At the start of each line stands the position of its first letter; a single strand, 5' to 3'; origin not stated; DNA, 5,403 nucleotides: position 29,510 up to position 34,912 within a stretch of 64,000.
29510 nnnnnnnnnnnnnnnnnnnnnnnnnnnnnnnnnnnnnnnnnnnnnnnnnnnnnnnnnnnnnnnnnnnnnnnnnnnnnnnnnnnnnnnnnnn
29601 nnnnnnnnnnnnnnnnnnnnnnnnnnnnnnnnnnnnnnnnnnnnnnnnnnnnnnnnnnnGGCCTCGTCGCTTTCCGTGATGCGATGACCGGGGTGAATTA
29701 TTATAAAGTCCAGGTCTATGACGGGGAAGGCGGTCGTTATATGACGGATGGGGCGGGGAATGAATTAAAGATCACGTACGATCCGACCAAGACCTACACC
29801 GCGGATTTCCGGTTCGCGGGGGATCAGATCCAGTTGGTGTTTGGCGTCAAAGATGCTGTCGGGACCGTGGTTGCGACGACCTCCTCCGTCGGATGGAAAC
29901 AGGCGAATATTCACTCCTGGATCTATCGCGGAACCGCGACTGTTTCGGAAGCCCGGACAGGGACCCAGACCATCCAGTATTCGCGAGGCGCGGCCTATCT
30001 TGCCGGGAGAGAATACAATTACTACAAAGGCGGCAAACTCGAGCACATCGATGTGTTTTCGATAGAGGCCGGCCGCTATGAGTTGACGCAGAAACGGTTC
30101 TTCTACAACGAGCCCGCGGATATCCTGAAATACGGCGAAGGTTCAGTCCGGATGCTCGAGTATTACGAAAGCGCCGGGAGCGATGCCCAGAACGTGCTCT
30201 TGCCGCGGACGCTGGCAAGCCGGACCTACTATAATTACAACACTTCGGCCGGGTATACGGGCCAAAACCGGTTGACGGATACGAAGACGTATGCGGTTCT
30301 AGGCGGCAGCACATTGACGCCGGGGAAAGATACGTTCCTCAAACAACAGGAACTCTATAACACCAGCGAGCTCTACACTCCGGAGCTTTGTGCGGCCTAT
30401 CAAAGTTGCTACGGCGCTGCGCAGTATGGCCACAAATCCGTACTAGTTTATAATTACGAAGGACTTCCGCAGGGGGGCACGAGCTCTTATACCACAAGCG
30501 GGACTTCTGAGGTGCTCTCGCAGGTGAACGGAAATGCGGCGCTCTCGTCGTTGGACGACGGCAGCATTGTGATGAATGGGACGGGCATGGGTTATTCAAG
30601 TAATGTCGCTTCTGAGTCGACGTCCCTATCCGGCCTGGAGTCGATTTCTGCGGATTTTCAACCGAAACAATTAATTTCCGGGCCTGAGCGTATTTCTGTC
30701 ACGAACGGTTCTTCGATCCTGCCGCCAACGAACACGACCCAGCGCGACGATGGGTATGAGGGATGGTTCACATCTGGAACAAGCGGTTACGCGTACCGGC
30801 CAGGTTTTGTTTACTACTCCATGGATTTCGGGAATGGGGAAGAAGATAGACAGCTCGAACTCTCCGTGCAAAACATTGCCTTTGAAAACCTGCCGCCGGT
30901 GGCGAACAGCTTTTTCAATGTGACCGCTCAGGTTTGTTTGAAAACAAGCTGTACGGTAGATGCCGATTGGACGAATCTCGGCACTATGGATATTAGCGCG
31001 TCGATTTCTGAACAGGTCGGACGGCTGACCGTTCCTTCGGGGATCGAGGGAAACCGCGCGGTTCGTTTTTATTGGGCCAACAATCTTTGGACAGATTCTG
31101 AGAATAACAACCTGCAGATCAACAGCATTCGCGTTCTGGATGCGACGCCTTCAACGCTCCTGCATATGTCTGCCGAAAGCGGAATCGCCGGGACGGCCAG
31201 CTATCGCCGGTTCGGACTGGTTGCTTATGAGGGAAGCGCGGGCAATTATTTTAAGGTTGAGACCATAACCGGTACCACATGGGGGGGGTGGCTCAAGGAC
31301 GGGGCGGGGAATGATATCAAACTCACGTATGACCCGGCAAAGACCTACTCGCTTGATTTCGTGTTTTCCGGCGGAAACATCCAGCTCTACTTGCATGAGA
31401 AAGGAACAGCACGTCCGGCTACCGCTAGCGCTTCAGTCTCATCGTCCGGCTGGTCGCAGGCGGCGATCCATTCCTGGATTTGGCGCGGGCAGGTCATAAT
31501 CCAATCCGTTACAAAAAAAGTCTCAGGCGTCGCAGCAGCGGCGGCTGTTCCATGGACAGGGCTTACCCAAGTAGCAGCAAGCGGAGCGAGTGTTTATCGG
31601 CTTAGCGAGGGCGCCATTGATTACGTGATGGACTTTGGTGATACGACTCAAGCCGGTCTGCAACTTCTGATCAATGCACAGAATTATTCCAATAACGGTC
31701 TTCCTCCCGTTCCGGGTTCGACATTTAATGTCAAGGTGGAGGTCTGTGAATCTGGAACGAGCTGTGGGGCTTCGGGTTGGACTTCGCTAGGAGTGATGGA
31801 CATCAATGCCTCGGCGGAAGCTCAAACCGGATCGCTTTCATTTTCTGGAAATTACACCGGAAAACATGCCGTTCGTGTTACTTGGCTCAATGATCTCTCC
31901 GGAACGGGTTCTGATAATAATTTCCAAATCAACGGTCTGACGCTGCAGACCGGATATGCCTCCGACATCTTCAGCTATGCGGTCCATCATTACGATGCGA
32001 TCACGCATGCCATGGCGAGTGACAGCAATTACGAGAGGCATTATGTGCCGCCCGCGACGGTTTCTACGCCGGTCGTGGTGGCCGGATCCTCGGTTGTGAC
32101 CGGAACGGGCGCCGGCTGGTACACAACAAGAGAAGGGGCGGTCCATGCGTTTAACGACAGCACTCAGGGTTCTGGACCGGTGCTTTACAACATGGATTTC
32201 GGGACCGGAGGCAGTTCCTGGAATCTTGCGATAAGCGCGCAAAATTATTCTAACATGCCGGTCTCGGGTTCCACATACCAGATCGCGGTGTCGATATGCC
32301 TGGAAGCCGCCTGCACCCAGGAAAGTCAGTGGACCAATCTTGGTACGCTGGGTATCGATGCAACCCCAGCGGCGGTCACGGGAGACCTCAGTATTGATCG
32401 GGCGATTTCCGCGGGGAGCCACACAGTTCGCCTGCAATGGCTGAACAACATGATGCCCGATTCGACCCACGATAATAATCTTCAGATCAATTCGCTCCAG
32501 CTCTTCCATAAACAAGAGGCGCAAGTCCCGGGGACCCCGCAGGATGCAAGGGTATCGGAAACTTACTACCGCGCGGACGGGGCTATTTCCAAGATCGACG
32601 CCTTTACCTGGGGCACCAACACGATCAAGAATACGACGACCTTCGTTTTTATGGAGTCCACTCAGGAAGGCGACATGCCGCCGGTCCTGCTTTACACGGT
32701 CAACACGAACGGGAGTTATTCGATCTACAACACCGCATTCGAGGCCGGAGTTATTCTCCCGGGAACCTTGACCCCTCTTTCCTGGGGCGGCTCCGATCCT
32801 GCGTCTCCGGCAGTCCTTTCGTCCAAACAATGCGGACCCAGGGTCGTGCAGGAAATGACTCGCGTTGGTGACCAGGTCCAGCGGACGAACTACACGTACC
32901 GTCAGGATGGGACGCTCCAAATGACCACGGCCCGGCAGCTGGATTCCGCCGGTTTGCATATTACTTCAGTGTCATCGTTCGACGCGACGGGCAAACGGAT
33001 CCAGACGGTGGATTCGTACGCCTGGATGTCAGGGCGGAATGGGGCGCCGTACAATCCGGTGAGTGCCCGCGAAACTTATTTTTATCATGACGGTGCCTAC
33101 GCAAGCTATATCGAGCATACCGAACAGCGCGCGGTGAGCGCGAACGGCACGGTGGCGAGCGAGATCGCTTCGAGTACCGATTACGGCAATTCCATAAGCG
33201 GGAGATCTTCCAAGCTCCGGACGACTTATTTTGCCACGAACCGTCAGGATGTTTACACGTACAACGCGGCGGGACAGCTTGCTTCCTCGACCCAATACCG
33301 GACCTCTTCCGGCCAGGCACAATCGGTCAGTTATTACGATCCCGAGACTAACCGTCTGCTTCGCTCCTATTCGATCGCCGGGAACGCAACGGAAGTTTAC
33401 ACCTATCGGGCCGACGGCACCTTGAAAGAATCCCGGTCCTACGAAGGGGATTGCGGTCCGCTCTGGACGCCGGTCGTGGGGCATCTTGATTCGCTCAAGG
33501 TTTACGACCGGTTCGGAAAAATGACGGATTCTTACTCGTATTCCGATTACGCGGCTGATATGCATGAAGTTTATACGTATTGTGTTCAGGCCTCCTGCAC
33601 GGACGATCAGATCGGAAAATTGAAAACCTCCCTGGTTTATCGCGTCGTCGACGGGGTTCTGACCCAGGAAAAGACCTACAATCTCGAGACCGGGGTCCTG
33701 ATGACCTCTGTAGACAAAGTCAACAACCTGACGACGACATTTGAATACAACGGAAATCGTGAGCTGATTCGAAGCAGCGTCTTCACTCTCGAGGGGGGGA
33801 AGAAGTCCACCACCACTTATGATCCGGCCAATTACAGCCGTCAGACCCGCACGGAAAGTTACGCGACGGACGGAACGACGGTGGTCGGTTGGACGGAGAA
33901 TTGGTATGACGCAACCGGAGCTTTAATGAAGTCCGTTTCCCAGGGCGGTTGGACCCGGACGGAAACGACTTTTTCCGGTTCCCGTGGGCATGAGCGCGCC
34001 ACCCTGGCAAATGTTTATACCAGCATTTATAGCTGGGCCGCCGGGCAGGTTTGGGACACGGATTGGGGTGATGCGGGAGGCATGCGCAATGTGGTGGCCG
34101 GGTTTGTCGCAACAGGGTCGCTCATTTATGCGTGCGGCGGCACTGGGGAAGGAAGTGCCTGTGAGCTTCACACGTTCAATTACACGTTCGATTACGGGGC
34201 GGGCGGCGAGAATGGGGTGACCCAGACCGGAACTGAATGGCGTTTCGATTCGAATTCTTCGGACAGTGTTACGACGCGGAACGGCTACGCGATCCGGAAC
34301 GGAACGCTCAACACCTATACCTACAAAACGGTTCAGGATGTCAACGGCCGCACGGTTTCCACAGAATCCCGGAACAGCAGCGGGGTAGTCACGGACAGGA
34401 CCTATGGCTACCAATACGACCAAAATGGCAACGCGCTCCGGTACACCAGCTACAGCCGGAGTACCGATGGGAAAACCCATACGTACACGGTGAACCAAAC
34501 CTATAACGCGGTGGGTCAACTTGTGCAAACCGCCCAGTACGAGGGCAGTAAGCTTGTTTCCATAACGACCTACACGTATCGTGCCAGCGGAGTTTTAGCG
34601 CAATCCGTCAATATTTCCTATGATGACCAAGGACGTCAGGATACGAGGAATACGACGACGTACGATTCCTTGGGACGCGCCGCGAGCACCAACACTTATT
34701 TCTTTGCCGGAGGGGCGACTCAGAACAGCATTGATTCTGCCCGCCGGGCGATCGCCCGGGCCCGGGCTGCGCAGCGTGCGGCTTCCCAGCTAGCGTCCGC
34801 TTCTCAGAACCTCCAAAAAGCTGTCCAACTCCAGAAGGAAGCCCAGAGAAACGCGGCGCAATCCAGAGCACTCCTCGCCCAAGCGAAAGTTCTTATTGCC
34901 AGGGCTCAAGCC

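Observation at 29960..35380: RHS/YD-repeat shell segment followed by a coiled coil and then the first TM cluster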

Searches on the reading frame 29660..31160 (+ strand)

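Call 8: search_protein_families(library=ncbifam, proteins=[window:29660-31160:+], max_evalue=10)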
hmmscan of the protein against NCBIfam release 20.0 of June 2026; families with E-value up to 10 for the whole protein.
window:29660-31160:+ (500 aa): 1 family
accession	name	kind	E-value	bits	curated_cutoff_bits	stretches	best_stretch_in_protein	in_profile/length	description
NF008974.0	PRK12322.1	equivalog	0.15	11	522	1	81-126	36-81/366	NADH-quinone oxidoreductase subunit D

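Call 9: search_protein_families(library=pfam, proteins=[window:29660-31160:+], max_evalue=10)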
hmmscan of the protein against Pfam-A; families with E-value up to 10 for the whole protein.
window:29660-31160:+ (500 aa): 0 families

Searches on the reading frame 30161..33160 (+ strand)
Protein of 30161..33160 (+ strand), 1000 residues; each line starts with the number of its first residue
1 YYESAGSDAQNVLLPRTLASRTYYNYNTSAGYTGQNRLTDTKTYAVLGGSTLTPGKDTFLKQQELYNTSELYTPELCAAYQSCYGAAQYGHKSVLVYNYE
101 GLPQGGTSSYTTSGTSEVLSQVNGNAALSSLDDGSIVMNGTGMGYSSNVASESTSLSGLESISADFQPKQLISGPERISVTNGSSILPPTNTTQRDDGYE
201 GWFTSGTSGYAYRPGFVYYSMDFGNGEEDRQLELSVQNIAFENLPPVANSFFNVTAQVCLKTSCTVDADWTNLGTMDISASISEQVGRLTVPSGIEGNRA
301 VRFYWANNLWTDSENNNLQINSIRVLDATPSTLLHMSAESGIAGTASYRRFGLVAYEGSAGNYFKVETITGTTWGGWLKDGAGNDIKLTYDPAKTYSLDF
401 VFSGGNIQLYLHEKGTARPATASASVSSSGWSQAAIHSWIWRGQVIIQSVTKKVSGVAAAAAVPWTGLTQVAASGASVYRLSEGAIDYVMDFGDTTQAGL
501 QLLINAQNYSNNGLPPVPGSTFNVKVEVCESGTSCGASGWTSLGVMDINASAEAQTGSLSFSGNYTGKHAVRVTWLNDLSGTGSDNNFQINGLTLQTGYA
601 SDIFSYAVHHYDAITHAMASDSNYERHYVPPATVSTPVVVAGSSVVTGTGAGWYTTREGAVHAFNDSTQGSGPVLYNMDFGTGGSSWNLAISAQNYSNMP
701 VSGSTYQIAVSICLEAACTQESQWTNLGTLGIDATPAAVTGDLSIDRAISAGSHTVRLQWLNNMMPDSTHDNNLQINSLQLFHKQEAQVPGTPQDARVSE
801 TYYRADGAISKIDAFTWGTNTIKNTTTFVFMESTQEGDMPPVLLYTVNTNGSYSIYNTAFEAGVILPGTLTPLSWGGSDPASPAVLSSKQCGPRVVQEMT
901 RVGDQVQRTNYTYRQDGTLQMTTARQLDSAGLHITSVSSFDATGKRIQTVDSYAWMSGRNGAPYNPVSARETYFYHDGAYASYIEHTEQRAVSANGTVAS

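Call 6: search_protein_families(library=pfam, proteins=[window:30161-33160:+], max_evalue=0.1)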
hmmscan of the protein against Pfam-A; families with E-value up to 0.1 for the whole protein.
window:30161-33160:+ (1000 aa): 1 family
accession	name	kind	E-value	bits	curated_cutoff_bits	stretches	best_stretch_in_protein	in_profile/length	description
PF16841.11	CBM60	-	1.9e-05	25.5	28.2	0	554-595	33-76/91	Ca-dependent carbohydrate-binding module xylan-binding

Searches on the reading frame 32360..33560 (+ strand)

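Call 9: search_protein_families(library=pfam, proteins=[window:32360-33560:+], max_evalue=10)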
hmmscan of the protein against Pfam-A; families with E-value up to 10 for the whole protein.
window:32360-33560:+ (400 aa): 2 families
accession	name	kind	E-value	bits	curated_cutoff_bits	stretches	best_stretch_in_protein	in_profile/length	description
PF11178.13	DUF2963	-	8.2e-05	22.4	22.6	2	64-93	21-51/52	Protein of unknown function (DUF2963)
PF13517.12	FG-GAP_3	-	0.11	13.5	26.9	0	341-366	15-40/61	FG-GAP-like repeat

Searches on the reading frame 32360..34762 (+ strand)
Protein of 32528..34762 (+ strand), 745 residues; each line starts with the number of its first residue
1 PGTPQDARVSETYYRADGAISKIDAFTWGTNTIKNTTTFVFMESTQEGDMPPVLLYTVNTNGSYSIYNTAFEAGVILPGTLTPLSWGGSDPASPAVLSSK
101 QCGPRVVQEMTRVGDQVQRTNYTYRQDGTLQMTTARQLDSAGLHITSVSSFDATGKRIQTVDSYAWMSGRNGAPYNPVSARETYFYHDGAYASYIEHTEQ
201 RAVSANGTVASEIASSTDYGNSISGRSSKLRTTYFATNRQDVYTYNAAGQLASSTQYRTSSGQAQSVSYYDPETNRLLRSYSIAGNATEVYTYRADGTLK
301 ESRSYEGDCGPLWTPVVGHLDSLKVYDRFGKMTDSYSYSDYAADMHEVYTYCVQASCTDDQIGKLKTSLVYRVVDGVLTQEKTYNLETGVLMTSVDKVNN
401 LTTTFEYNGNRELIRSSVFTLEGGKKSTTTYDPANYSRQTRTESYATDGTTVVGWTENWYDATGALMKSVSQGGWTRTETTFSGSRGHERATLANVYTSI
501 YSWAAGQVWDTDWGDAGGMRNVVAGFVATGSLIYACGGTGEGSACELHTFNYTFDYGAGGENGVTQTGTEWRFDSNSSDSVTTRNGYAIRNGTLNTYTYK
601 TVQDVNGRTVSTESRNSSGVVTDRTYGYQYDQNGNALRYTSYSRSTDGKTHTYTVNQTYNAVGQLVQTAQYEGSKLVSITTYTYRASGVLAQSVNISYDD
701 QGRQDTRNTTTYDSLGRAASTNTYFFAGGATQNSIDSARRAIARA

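Call 8: search_protein_families(library=ncbifam, proteins=[window:32360-34760:+], max_evalue=10)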
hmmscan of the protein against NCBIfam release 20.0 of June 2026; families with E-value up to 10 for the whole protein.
window:32360-34760:+ (800 aa): 0 families

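Call 10: search_solved_structures(query=window:32360-34760:+, max_evalue=10, show_alignments=2)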
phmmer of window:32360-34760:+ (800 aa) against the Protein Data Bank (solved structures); distinct sequences matched with E-value up to 10: 0.

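Call 31: predict_structure(protein=window:32528-34762:+)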
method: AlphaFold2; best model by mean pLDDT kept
length: 745 residues; sequences in the alignment: 1
mean_pLDDT: 35.3   pTM: 0.27
mean pLDDT of the five models: 35.3, 32.9, 32.4, 31.3, 27.5
residues with pLDDT >= 90: 0; 70-90: 56; 50-70: 42; < 50: 647
segments of 3 or more residues with pLDDT < 50: 1-295, 299-384, 386-457, 462-622, 632-634, 720-745
pLDDT, mean of each block of 10 residues (from residue 1): 23 24 29 30 30 35 33 25 26 23 30 37 39 33 25 29 24 25 23 23 25 23 22 21 26 23 35 40 41 45 38 28 27 36 47 46 42 36 43 28 23 23 22 32 32 44 43 30 24 23 24 26 26 28 26 24 25 24 24 25 28 31 50 57 63 77 74 83 75 80 74 62 34 40 31
secondary structure, 60 per line:
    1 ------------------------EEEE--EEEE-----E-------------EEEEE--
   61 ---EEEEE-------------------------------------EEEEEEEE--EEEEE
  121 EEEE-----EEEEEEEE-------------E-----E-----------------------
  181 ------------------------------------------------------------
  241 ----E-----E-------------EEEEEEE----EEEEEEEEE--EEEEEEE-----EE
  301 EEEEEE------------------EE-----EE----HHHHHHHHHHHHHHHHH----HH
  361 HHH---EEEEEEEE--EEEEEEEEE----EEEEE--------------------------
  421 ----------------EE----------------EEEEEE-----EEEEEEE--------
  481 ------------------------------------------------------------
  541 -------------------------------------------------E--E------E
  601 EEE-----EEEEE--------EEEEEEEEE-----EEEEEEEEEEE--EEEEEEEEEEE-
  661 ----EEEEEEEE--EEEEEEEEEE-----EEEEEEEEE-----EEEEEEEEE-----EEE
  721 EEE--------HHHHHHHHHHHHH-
elements in order (helices of 4 or more, strands of 3 or more residues): E25-28 E31-34 E54-58 E64-68 E106-113 E116-124 E130-137 E265-271 E276-284 E287-293 E299-306 H338-354 H359-363 E367-374 E377-385 E390-394 E455-460 E466-472 E600-603 E609-613 E622-630 E636-646 E649-659 E665-672 E675-684 E690-698 E704-712 E718-723 H732-744

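Call 44: fold_search(model_id=the predicted structure, library=pdb)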
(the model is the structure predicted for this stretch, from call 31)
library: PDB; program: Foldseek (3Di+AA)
matches with E <= 10: 510; with E <= 0.001: 0
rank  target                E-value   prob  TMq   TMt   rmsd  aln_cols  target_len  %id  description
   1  8qjd_B                4.6e-03  0.96  0.07  0.05  16.4       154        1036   19  T6SS-linked Rhs repeat protein - Salmonella bongori Rhs-core domain (released 2024-09-25)
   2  3msw                  5.9e-03  0.92  0.08  0.26  10.8       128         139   10  Crystal structure of a Protein with unknown function (BF3112) from Bacteroides fragilis NCTC 9343 at 1.90 A resolution (released 2010-06-09)
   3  4x7r_A                8.9e-03  1.00  0.09  0.12   6.9       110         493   11  Crystal structure of S. aureus TarM G117R mutant in complex with Fondaparinux, alpha-GlcNAc-glycerol and UDP (released 2015-02-25)
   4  8qja_B                1.3e-02  0.20  0.04  0.04  18.5       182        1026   19  T6SS-linked Rhs repeat protein - Advenella mimigardefordensis VgrG-Rhs core (released 2024-09-25)
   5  4wac                  1.4e-02  0.99  0.09  0.12   7.0       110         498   12  Crystal Structure of TarM (released 2015-02-25)
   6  7ban_A                1.6e-02  0.91  0.06  0.03  18.4       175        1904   14  human Teneurin4 Mut C2 (released 2022-01-12)
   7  7qh9_CCC              1.9e-02  0.99  0.09  0.12   6.8       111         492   14  TarM(Se)_G117R-4RboP (released 2023-05-10)
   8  8cp6_B                2.5e-02  0.60  0.06  0.04  19.4       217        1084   12  Type six secretion system exported effector 5 (Tse5) (released 2023-12-06)
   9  8r54_A                2.5e-02  0.13  0.04  0.02  20.7       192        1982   14  Mouse teneurin-3 non-compact subunit - A0B0 isoform (released 2024-05-08)
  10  7pq5                  2.6e-02  0.12  0.04  0.03  18.7       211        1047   15  Photorhabdus laumondii T6SS-associated Rhs protein carrying the Tre23 toxin domain (released 2021-12-01)
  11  7vfo_B                3.8e-02  0.85  0.07  0.10  13.3       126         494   15  Crystal structure of SdgB (Phosphate-binding form) (released 2021-11-24)
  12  9ifo_A                4.0e-02  0.75  0.07  0.04  19.7       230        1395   10  Structure of Teneurin-Like Protein (TLP) (released 2026-03-11)
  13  8fia_A                5.4e-02  0.60  0.06  0.03  18.3       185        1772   12  The structure of fly Teneurin self assembly (released 2023-05-03)
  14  8qja_C                5.7e-02  0.09  0.04  0.03  19.8       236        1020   14  T6SS-linked Rhs repeat protein - Advenella mimigardefordensis VgrG-Rhs core (released 2024-09-25)
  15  4ghb_A                8.6e-02  0.54  0.08  0.16   9.9       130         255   15  Crystal structure of a porin-like protein (BACUNI_01323) from Bacteroides uniformis ATCC 8492 at 2.32 A resolution (released 2012-08-29)
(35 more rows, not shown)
